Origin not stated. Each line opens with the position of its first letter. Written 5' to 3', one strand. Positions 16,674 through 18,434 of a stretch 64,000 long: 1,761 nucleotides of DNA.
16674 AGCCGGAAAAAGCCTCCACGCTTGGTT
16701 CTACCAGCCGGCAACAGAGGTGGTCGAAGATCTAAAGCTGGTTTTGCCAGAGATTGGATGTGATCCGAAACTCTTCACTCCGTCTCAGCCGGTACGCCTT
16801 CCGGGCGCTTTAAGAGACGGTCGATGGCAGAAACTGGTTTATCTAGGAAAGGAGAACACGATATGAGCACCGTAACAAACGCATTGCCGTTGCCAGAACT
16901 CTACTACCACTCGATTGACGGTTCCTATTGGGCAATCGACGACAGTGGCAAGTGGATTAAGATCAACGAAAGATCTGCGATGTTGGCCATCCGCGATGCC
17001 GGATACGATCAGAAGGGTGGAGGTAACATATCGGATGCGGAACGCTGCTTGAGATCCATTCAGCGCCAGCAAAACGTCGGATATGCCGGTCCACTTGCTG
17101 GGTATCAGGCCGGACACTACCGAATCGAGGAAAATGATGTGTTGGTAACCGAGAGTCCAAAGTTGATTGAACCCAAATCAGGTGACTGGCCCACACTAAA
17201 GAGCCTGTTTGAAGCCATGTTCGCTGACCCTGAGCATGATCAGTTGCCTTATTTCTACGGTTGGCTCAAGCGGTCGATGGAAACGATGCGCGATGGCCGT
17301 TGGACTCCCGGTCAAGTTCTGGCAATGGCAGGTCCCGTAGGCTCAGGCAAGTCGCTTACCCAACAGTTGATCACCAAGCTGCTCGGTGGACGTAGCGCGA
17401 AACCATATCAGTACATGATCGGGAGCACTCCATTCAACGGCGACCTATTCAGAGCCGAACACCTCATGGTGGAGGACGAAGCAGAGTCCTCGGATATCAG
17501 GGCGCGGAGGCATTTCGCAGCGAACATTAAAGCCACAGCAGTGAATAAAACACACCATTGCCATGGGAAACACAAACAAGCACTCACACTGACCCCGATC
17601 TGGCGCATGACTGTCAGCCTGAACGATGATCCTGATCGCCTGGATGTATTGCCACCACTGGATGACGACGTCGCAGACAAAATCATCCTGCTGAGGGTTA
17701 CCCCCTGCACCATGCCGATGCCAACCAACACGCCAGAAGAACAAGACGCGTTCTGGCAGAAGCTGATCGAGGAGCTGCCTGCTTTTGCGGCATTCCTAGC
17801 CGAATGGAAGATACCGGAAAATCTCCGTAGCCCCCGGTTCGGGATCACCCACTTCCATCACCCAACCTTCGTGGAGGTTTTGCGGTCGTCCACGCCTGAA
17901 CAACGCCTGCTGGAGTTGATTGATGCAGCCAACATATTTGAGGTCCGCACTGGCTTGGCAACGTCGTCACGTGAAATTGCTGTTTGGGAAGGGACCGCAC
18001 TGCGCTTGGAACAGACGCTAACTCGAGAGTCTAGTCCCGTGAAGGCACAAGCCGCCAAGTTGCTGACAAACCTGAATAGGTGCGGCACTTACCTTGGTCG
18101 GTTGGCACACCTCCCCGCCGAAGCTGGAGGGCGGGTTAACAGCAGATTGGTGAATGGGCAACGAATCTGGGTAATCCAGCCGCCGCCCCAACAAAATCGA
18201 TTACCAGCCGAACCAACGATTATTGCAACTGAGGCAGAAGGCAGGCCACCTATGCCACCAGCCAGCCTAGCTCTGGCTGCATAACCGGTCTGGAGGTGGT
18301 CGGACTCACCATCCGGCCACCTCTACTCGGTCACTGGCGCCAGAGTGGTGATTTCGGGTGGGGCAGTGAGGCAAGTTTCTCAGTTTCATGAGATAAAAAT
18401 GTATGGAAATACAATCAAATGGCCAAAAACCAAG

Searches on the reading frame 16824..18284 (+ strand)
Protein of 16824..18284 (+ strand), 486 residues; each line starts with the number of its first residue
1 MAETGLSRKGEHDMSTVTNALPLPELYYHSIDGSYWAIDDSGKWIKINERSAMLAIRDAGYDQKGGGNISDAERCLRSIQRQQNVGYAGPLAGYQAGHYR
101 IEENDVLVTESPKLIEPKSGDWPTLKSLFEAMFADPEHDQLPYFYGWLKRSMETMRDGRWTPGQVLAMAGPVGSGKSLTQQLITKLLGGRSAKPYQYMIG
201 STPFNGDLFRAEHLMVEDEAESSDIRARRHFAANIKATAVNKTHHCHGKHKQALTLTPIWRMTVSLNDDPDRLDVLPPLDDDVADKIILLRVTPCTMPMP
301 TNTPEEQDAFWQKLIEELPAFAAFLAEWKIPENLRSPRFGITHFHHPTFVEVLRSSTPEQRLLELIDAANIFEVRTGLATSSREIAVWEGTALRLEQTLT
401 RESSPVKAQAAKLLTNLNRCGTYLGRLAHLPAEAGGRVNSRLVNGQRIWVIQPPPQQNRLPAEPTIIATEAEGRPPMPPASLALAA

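Call 85: search_protein_families(library=pfam, proteins=[window:16824-18284:+], max_evalue=0.001)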
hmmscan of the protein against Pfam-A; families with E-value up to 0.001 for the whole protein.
window:16824-18284:+ (486 aa): 1 family
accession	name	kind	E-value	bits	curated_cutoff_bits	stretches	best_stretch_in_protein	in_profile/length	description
PF19263.5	DUF5906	-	1.7e-05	25.9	27.6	1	170-269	3-103/114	Family of unknown function (DUF5906)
